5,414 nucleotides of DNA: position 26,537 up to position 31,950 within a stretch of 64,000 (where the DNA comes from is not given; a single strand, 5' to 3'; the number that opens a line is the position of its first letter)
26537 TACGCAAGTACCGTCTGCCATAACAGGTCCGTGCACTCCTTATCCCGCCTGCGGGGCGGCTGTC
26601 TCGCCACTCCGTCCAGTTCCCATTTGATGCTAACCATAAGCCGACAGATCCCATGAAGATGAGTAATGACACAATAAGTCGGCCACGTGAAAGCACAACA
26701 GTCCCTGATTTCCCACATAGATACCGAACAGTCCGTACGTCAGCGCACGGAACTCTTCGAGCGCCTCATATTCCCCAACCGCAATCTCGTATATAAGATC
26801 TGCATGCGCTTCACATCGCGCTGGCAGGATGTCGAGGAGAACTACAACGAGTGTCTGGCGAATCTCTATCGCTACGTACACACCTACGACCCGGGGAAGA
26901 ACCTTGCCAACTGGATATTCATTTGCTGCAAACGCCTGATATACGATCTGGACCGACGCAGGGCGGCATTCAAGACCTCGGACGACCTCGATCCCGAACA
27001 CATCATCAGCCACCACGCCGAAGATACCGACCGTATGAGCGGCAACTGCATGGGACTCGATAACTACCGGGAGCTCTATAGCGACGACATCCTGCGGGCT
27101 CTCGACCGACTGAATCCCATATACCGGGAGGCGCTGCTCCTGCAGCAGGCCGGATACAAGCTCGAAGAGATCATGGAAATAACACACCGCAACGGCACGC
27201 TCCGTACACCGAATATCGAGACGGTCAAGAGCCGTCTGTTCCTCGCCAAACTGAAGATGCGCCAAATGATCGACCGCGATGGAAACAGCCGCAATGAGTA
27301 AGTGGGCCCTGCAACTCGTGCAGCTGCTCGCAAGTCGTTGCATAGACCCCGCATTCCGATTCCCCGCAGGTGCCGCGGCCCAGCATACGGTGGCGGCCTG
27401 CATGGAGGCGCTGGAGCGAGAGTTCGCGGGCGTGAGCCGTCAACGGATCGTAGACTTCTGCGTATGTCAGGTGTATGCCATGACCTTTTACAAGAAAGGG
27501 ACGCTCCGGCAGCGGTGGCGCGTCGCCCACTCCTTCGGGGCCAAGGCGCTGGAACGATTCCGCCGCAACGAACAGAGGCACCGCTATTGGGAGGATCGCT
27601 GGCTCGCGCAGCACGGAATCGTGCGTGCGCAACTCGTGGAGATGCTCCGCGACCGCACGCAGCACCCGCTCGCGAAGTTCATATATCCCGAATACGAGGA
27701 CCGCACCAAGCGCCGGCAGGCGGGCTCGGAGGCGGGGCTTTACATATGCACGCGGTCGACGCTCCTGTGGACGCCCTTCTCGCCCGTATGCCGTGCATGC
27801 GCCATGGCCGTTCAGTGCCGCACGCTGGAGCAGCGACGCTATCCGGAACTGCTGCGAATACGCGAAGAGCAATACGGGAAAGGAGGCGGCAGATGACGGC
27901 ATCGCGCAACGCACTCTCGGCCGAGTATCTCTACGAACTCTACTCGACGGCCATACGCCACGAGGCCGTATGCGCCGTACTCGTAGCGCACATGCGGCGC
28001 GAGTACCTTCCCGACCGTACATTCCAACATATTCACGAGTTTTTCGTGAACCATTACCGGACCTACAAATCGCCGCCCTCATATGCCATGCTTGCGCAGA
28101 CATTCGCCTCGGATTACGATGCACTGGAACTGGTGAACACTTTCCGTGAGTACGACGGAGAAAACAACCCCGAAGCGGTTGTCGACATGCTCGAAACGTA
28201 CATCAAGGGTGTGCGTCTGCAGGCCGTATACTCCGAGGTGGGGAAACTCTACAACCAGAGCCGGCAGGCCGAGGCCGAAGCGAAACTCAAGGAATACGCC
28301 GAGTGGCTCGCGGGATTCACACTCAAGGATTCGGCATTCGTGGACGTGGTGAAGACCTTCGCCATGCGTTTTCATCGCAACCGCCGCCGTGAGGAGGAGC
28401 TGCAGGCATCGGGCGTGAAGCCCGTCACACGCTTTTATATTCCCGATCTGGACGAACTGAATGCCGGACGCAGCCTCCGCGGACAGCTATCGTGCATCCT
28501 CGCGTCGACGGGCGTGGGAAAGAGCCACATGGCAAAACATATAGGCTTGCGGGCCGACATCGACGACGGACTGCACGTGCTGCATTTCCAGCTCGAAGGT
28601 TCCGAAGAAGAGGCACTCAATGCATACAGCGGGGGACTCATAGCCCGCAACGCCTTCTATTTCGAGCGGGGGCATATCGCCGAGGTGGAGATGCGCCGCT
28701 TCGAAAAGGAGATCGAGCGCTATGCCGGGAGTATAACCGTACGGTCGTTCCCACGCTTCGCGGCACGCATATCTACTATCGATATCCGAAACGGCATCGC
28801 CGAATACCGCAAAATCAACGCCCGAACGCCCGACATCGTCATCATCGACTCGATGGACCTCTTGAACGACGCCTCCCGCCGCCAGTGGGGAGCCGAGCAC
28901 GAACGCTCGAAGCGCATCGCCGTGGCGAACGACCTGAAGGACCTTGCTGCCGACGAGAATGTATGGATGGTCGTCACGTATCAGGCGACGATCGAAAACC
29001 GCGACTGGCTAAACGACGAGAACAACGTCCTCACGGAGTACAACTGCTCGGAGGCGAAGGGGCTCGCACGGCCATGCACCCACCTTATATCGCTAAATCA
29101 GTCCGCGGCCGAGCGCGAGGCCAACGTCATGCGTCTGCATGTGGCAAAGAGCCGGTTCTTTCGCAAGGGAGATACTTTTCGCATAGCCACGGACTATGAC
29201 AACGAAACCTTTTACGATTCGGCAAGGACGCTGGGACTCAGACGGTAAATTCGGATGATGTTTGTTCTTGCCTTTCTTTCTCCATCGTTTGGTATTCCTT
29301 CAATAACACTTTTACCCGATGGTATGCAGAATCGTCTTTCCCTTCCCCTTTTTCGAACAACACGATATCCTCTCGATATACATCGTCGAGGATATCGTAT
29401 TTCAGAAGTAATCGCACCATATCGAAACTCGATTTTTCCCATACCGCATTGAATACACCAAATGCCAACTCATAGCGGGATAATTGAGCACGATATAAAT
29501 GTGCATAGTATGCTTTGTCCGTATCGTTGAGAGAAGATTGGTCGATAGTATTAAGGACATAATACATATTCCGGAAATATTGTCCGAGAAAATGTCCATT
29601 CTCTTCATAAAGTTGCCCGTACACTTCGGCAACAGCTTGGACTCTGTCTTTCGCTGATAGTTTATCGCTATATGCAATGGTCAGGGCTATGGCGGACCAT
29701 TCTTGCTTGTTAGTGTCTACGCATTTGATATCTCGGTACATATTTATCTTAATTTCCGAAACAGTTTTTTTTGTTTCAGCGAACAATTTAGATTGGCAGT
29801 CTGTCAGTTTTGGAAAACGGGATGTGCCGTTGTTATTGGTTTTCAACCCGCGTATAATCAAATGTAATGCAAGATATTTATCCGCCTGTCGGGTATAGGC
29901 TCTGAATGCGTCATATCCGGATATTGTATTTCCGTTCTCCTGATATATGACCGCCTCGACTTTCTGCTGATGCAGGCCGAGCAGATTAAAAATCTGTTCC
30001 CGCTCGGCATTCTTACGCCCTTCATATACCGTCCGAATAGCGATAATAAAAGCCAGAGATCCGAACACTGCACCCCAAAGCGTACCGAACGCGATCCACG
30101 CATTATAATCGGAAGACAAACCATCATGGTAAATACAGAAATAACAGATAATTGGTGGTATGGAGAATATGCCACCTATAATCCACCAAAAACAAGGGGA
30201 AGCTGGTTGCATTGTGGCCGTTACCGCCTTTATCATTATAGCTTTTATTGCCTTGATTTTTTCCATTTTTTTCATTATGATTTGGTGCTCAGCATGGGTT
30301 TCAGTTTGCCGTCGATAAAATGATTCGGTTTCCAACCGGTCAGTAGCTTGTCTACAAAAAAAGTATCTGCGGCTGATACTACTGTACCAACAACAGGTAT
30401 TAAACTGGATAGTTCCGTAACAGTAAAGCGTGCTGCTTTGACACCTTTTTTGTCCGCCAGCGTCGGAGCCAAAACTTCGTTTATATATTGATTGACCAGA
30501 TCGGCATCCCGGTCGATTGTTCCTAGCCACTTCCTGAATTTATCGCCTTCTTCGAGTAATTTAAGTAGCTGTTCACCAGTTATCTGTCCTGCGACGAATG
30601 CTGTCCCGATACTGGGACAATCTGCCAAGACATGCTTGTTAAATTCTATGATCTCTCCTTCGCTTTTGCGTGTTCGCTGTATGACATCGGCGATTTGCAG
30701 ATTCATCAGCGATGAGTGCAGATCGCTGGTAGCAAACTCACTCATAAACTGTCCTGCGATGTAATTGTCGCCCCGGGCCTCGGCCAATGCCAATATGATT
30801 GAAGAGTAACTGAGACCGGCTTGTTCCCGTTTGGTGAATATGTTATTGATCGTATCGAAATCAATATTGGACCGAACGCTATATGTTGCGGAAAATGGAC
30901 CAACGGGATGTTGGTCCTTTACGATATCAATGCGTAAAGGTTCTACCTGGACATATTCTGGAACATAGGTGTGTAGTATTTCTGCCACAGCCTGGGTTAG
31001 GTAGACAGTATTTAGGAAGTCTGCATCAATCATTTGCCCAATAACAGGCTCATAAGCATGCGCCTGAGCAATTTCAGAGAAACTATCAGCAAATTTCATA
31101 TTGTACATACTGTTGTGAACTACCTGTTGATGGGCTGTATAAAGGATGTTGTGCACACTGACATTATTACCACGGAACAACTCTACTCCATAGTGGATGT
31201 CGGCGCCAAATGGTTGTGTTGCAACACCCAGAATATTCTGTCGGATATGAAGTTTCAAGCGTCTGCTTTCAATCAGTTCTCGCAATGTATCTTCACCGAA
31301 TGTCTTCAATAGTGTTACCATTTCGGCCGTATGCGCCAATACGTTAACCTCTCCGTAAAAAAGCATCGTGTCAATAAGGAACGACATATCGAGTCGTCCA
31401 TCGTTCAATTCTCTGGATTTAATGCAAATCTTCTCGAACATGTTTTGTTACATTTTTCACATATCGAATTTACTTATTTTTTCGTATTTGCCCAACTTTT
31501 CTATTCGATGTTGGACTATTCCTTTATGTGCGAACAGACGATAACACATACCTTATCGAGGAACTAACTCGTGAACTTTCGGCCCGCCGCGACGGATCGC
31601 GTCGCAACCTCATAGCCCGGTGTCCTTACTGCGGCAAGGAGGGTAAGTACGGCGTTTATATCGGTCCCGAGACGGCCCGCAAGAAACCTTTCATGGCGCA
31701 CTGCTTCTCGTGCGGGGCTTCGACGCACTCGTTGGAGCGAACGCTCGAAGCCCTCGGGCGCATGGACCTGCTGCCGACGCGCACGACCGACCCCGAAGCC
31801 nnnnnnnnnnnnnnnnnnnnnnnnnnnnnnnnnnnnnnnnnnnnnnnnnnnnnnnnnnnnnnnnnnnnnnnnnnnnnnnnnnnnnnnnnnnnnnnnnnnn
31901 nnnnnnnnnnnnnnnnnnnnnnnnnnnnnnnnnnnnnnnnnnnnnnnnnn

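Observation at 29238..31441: AT-rich two-gene cassette (unknown 388-aa protein plus Abi-like membrane protein) inserted antisense between helicase and primase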

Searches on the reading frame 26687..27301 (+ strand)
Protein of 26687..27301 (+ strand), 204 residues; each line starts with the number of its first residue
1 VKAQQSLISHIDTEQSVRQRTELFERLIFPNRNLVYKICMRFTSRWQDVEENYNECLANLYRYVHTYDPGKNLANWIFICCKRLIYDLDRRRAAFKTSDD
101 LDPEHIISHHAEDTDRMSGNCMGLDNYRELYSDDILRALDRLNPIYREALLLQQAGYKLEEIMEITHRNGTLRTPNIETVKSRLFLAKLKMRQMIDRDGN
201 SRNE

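Call 57: search_protein_families(library=pfam, proteins=[window:26687-27301:+], max_evalue=0.001)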
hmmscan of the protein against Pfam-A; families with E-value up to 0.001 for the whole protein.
window:26687-27301:+ (204 aa): 2 families
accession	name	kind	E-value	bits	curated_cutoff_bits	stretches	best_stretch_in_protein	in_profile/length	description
PF04542.20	Sigma70_r2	-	6.2e-10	39.2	24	1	31-93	5-69/71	Sigma-70 region 2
PF08281.18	Sigma70_r4_2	-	1.2e-05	25.2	25.7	0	133-166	2-36/54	Sigma-70, region 4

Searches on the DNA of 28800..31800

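Call 88: search_rna_families(source=window, start=28800, end=31800, threshold=evalue, max_evalue=0.1)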
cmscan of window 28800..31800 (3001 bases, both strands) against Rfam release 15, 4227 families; matches with E-value up to 0.1: 0.
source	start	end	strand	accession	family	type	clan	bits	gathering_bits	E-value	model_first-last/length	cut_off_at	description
